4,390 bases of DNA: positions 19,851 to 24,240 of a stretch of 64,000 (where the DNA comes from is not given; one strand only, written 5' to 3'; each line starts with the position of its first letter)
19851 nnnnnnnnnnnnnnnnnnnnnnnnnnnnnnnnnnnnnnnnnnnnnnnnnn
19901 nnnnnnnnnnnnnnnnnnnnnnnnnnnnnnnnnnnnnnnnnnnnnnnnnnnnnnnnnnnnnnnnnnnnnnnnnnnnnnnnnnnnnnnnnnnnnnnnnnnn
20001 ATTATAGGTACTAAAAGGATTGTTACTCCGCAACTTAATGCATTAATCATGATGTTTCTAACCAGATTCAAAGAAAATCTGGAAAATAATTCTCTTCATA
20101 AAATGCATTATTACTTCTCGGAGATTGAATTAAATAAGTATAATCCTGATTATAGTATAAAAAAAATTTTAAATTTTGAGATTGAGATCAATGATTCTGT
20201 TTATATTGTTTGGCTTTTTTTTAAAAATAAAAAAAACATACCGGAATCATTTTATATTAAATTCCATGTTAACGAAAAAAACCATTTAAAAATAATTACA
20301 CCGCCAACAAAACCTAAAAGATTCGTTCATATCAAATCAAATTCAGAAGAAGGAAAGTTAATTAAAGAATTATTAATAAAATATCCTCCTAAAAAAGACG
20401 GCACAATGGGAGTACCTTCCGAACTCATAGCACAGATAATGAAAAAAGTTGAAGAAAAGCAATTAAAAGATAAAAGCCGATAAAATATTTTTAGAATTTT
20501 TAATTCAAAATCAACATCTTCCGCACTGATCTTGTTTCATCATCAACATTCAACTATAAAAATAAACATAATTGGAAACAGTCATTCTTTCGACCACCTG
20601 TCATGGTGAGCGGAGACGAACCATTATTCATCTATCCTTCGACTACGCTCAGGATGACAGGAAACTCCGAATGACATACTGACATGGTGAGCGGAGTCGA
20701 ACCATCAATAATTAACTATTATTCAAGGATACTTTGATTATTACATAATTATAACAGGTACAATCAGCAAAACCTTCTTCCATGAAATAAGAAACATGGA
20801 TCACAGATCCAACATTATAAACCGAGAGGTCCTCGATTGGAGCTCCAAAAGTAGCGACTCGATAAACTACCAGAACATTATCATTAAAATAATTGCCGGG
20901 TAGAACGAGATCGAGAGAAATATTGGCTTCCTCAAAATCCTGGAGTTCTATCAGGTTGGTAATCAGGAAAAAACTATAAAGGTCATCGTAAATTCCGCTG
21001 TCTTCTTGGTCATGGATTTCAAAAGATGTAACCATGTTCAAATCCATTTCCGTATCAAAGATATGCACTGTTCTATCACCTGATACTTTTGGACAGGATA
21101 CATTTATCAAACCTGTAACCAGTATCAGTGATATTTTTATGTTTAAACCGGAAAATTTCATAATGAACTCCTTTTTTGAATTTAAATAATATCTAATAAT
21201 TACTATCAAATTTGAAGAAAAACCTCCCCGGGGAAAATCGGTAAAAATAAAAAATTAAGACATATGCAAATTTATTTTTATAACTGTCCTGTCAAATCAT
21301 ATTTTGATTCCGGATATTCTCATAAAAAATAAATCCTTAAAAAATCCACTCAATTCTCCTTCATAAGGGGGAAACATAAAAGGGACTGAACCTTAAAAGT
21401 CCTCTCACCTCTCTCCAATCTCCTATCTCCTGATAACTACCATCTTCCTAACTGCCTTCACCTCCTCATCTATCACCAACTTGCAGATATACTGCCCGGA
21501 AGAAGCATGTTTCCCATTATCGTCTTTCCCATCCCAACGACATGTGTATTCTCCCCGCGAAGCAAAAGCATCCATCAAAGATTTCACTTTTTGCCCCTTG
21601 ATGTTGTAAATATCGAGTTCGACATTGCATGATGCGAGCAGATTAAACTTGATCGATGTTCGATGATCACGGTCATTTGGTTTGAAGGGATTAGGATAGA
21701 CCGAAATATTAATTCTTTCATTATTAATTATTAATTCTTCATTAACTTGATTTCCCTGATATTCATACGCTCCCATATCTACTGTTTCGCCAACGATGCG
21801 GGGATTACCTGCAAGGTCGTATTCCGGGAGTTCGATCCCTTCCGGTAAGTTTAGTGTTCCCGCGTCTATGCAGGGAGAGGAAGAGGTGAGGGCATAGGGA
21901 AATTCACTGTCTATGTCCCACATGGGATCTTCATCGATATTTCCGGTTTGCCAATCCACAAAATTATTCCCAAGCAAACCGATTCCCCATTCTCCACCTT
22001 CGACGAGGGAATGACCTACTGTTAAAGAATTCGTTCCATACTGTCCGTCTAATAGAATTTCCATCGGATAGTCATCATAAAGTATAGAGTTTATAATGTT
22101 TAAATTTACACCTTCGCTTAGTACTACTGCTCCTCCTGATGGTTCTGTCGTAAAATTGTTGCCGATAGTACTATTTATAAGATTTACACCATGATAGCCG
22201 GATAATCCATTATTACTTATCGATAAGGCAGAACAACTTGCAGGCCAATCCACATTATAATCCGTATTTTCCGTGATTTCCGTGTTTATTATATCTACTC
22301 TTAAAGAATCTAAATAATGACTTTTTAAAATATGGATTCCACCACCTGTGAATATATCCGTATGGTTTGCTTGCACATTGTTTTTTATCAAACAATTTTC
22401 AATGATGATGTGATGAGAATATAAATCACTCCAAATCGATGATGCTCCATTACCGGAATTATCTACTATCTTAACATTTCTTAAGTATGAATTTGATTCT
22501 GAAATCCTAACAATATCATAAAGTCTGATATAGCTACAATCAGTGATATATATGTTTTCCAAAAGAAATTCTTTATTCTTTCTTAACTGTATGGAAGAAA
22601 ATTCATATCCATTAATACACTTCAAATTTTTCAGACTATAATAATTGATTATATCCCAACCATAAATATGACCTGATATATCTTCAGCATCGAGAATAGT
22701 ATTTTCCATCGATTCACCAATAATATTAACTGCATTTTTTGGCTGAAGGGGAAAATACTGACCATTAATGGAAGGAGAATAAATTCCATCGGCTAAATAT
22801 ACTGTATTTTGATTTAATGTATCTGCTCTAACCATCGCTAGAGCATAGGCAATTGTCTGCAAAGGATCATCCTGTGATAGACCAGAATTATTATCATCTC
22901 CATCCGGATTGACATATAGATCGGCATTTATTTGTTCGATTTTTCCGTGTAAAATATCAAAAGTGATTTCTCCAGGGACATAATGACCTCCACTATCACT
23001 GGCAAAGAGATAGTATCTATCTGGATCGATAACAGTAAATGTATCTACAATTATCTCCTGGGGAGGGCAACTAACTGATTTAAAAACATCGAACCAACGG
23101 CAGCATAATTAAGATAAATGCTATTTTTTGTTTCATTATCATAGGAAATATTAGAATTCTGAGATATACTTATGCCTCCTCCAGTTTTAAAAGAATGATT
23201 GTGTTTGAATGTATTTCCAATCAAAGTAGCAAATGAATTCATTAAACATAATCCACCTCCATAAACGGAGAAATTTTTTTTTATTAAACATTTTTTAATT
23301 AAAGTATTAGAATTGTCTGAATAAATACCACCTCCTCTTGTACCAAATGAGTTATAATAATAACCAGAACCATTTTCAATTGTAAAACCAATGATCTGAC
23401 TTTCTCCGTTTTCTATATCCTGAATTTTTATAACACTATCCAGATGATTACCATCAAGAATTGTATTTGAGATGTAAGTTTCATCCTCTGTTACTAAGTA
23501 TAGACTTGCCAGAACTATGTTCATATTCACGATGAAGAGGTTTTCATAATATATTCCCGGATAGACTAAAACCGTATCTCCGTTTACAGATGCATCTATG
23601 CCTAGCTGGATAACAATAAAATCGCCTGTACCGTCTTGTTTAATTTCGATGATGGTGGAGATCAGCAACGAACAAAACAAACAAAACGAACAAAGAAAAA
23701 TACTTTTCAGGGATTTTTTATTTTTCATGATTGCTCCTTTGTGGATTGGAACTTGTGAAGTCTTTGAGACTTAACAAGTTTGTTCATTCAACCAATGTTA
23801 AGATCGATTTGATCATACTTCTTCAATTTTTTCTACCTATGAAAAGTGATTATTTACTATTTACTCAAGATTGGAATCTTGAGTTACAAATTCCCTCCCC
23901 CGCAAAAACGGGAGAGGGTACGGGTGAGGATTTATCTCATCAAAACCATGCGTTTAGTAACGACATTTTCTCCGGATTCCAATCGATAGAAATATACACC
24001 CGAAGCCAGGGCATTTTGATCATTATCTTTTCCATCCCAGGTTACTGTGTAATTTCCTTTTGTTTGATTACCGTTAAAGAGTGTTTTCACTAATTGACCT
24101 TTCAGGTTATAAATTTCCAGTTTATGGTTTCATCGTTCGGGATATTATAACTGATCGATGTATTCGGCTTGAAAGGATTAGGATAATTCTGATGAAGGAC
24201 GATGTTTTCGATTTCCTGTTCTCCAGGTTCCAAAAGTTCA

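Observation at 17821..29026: Duplicated module: ECF-like sigma with C-terminal extension, orphan receiver and mini-proteins, bracketing T9SS-cargo genes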

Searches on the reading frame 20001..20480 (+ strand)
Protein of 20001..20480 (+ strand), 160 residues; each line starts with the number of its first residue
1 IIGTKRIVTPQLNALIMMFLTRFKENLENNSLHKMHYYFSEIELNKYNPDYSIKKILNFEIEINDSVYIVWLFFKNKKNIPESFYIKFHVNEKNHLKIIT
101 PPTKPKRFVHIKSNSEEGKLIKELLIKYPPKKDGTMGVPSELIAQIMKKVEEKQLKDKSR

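Call 47: search_solved_structures(query=A3, max_evalue=10, show_alignments=0)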
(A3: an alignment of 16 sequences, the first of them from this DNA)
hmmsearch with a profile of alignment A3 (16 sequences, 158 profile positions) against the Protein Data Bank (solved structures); distinct sequences matched with E-value up to 10: 2.
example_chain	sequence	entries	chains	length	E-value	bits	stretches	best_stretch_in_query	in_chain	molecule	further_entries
1o70_A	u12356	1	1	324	0.5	13.4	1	13-36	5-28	FASCICLIN I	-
6iqc_A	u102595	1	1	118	1.2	12.2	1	91-155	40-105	DNA-binding protein SSO0352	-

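Call 54: search_protein_representatives(alignment_id=A3)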
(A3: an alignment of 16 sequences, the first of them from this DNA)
Query: 16 sequences, 158 profile positions. Proteins with E-value up to 0.001 (for the whole library): 119; up to 1e-10: 76; up to 1e-30: 21. The best 119 are listed.
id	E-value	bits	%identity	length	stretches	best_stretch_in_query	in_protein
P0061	6.2e-59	214.6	-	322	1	1-156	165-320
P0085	2.4e-55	203.0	-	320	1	1-156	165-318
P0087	3.8e-54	199.1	-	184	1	2-156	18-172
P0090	1.1e-50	187.8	-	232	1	2-157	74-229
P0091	1.2e-50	187.7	-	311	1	1-149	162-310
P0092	2.7e-50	186.5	-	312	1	1-152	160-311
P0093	5.8e-49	182.2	-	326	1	1-154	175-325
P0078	9.1e-49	181.6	-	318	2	1-157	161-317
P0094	2.3e-44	167.3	-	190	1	16-155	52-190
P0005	4.1e-44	166.4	-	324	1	1-154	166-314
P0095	2.5e-43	163.9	-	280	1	1-150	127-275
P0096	4.0e-42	160.0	-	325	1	1-150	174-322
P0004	1.2e-41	158.5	-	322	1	1-155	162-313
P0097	1.2e-40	155.2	-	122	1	35-156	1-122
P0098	2.7e-39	150.8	-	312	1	2-148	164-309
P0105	5.9e-30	120.4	-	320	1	3-150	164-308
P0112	3.2e-25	105.0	-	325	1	1-157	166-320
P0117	5.3e-21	91.3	-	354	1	3-154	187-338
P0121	1.2e-19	87.0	-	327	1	3-152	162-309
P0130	1.3e-15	73.9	-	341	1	2-149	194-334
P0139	9.3e-14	67.8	-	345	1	3-149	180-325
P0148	2.5e-12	63.2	-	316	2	6-150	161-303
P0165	9.5e-10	54.8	-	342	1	1-150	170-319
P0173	1.2e-08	51.2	-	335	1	4-148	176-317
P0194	8.9e-06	41.9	-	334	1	2-150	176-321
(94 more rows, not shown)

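Call 55: find_encoding_contigs(protein=P0165, flank=6000, max_places=2)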
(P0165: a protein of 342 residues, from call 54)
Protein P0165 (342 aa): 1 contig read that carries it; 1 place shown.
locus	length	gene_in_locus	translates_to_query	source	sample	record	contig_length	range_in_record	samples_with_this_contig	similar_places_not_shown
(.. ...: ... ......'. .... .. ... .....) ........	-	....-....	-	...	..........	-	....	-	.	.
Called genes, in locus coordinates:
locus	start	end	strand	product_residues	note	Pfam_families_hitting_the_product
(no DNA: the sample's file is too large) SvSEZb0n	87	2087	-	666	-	PF00801:PKD, PF18911:PKD_4, PF00801:PKD (weak), PF18911:PKD_4, PF00801:PKD, PF18911:PKD_4, PF18962:Por_Secre_tail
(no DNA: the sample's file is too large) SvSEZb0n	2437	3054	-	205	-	-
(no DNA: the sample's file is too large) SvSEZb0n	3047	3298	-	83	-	-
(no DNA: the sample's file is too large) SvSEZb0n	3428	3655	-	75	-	-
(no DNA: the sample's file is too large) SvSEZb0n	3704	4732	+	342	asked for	PF04542:Sigma70_r2 (weak)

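Call 56: list_cluster_members(proteins=[P0105, P0112, P0117, P0121, P0130, P0139, P0148, P0165, P0173, P0194])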
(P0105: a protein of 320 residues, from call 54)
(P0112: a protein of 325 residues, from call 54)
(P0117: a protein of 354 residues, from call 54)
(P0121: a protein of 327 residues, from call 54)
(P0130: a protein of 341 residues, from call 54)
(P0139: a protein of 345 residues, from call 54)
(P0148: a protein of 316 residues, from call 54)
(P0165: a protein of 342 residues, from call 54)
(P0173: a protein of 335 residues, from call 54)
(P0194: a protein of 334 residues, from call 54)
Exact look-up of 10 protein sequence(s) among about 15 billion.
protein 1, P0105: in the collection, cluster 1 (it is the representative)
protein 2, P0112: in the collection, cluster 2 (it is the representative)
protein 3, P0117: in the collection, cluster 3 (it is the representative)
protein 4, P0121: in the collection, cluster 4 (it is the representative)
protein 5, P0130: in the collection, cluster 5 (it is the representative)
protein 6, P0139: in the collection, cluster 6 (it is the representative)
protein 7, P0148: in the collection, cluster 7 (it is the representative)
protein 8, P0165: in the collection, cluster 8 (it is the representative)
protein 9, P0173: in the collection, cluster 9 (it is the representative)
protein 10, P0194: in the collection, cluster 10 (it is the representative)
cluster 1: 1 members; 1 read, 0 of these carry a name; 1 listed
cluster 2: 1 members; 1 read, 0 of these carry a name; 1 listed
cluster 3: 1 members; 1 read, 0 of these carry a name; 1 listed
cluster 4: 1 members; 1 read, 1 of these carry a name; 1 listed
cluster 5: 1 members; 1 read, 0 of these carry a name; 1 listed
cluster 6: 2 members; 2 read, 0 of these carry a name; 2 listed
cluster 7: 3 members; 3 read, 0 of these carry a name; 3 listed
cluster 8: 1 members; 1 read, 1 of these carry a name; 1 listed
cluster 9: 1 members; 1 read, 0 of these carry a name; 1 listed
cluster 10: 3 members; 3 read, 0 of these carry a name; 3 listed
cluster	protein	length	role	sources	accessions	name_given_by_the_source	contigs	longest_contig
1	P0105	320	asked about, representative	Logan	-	-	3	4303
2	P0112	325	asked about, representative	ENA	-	-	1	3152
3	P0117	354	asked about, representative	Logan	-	-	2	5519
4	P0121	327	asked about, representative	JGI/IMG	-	RNA polymerase sigma factor (sigma-70 family)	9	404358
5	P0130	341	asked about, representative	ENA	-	-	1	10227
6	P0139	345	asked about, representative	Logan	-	-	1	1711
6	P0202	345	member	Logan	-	-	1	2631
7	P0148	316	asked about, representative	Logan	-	-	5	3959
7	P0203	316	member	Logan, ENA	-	-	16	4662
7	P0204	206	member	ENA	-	-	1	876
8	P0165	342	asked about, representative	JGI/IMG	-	DNA-directed RNA polymerase specialized sigma24 family protein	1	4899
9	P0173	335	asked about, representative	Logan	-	-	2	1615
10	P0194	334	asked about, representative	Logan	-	-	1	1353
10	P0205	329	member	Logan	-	-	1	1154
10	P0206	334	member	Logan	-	-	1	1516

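Call 57: find_encoding_contigs(protein=P0121, flank=8000, max_places=3)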
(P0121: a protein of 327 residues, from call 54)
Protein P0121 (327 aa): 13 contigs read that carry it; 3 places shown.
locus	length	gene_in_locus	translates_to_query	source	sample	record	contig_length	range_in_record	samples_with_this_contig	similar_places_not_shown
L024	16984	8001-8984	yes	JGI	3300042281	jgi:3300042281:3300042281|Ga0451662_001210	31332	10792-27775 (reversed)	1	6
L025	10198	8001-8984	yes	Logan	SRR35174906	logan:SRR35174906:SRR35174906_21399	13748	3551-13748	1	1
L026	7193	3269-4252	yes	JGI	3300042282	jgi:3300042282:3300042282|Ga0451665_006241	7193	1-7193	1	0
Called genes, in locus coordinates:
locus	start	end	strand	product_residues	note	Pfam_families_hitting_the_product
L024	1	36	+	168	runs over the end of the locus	-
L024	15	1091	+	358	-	-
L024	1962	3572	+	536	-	PF02690:Na_Pi_cotrans, PF01895:PhoU (faint)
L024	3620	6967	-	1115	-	PF08126:Propeptide_C25, PF01364:Peptidase_C25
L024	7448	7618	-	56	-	-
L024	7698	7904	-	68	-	-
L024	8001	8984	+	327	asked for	PF04542:Sigma70_r2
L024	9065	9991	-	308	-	PF00389:2-Hacid_dh, PF02826:2-Hacid_dh_C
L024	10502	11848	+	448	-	PF00005:ABC_tran, PF00437:T2SSE (faint), PF02463:SMC_N (faint), PF03193:RsgA_GTPase (faint), PF13191:AAA_16 (faint), PF13476:AAA_23 (faint), PF13304:AAA_21 (weak), PF00005:ABC_tran, +4 more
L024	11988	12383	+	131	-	PF00085:Thioredoxin, PF13098:Thioredoxin_2 (weak)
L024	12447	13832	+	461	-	-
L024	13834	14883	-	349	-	PF01547:SBP_bac_1 (weak), PF13416:SBP_bac_8, PF13343:SBP_bac_6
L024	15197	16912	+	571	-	PF01368:DHH, PF02272:DHHA1, PF17768:RecJ_OB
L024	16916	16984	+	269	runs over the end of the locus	PF17170:DUF5128 (weak)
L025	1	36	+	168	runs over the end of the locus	-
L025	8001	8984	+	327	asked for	PF04542:Sigma70_r2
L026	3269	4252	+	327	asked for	PF04542:Sigma70_r2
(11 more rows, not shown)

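Call 58: find_encoding_contigs(protein=P0130, flank=8000, max_places=2)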
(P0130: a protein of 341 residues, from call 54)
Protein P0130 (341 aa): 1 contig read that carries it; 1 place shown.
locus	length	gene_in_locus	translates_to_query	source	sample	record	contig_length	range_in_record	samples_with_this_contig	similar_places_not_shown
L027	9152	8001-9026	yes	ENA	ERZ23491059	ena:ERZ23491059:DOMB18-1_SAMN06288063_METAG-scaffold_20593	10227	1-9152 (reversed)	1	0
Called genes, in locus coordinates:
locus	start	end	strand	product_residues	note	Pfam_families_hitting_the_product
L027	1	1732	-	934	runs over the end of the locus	PF13860:FlgD_ig, PF18962:Por_Secre_tail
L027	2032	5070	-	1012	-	PF25168:Beta-prop_WDR36-Utp21_2nd, PF23381:Beta-prop_IFT122_1st, PF24814:WD40_Prp19, PF25175:Beta-prop_WDR5, PF13570:Beta-prop_ACSF4 (weak), PF23414:Beta-prop_EML_2, PF25174:Beta-prop_THOC3, PF00656:Peptidase_C14, +14 more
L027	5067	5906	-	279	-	PF00882:Zn_dep_PLPC, PF02265:S1-P1_nuclease (weak)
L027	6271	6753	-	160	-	PF01668:SmpB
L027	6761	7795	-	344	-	PF04389:Peptidase_M28 (faint), PF05343:Peptidase_M42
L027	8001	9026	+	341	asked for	-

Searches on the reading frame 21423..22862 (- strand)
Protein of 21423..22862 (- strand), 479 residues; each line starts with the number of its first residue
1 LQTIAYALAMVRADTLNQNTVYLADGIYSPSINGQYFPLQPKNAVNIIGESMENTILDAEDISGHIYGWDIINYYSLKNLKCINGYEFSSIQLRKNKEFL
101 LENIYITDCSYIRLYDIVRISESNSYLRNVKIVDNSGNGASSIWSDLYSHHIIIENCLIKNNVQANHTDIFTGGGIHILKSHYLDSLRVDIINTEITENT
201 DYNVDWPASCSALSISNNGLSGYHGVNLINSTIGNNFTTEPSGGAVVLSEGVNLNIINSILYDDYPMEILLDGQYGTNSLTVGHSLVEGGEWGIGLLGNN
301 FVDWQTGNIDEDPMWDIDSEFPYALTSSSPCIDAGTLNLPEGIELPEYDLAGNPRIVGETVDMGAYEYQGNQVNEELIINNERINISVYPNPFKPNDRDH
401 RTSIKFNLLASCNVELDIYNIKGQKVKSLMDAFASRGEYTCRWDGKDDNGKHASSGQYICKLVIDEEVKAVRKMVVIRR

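Call 9: search_protein_families(library=ncbifam, proteins=[window:21423-22862:-], max_evalue=0.1)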
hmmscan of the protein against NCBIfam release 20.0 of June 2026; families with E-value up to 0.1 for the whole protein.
window:21423-22862:- (479 aa): 9 families
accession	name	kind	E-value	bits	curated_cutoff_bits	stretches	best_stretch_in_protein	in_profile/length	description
NF041518.1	choice_anch_Q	domain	1.6e-09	37.9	25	1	323-369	17-58/58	choice-of-anchor Q domain-containing protein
NF033707.1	T9SS_sortase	equivalog_domain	9.8e-09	33.4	420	1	384-468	997-1086/1095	type IX secretion system sortase PorU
NF005176.1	PRK06655.1-1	equivalog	1.4e-05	25.1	230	1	372-464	66-149/197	flagellar hook assembly protein FlgD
TIGR04183.1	Por_Secre_tail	domain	2.6e-05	24.1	23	1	388-476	1-71/72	T9SS type A sorting domain-containing protein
NF009452.0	PRK12812.1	equivalog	7.1e-05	22.2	258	1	411-464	151-206/289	flagellar basal body rod modification protein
NF009277.0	PRK12634.1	equivalog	0.00011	22.4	333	1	412-459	122-169/221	flagellar basal body rod modification protein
NF009276.0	PRK12633.1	equivalog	0.0022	17.7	383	1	399-471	113-189/234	flagellar basal body rod modification protein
NF053608.1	Lsa66_OmpA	equivalog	0.0087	14.5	700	1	372-464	238-338/581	fibronectin-binding adhesin Lsa66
NF009453.0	PRK12813.1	equivalog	0.099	12.2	264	0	414-461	126-170/223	flagellar basal body rod modification protein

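Call 38: search_protein_families(library=pfam, proteins=[window:21423-22862:-], max_evalue=0.001)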
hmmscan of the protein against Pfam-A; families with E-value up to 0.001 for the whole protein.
window:21423-22862:- (479 aa): 1 family
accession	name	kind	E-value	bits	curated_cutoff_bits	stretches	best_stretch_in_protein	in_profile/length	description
PF13860.13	FlgD_ig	-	3.7e-09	36.9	27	1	399-460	9-71/79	FlgD Ig-like domain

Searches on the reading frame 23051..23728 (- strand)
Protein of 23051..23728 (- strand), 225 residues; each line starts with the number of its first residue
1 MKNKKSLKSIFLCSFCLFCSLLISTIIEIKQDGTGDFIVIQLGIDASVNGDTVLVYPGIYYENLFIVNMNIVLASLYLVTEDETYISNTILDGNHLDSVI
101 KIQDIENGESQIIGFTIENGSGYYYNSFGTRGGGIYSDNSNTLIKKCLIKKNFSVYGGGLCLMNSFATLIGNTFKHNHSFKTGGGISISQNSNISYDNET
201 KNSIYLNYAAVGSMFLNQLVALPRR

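Call 9: search_protein_families(library=ncbifam, proteins=[window:23051-23728:-], max_evalue=0.1)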
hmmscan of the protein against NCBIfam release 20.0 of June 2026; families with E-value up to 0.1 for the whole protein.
window:23051-23728:- (225 aa): 2 families
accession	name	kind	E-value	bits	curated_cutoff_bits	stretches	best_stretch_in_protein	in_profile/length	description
NF010244.0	PRK13691.1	exception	0.072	13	221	0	40-106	46-113/166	(3R)-hydroxyacyl-ACP dehydratase subunit HadC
NF005486.0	PRK07093.1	equivalog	0.073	12.2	275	0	176-207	291-321/323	aminodeoxychorismate synthase component I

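Call 38: search_protein_families(library=pfam, proteins=[window:23051-23728:-], max_evalue=0.001)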
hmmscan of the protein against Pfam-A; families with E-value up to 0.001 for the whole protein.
window:23051-23728:- (225 aa): 0 families

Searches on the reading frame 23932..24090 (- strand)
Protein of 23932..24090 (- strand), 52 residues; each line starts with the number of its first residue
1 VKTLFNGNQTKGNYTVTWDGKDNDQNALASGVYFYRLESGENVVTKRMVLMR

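Call 38: search_protein_families(library=pfam, proteins=[window:23932-24090:-], max_evalue=0.001)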
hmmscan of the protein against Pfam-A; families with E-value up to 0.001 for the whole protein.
window:23932-24090:- (52 aa): 2 families
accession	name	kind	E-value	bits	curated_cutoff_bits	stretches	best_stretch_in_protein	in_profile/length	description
PF13860.13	FlgD_ig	-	5.1e-08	33.2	27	1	2-38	38-74/79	FlgD Ig-like domain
PF13585.12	CHU_C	-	3.6e-06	27.5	27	1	11-41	44-75/86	CHU_C Type IX secretion signal domain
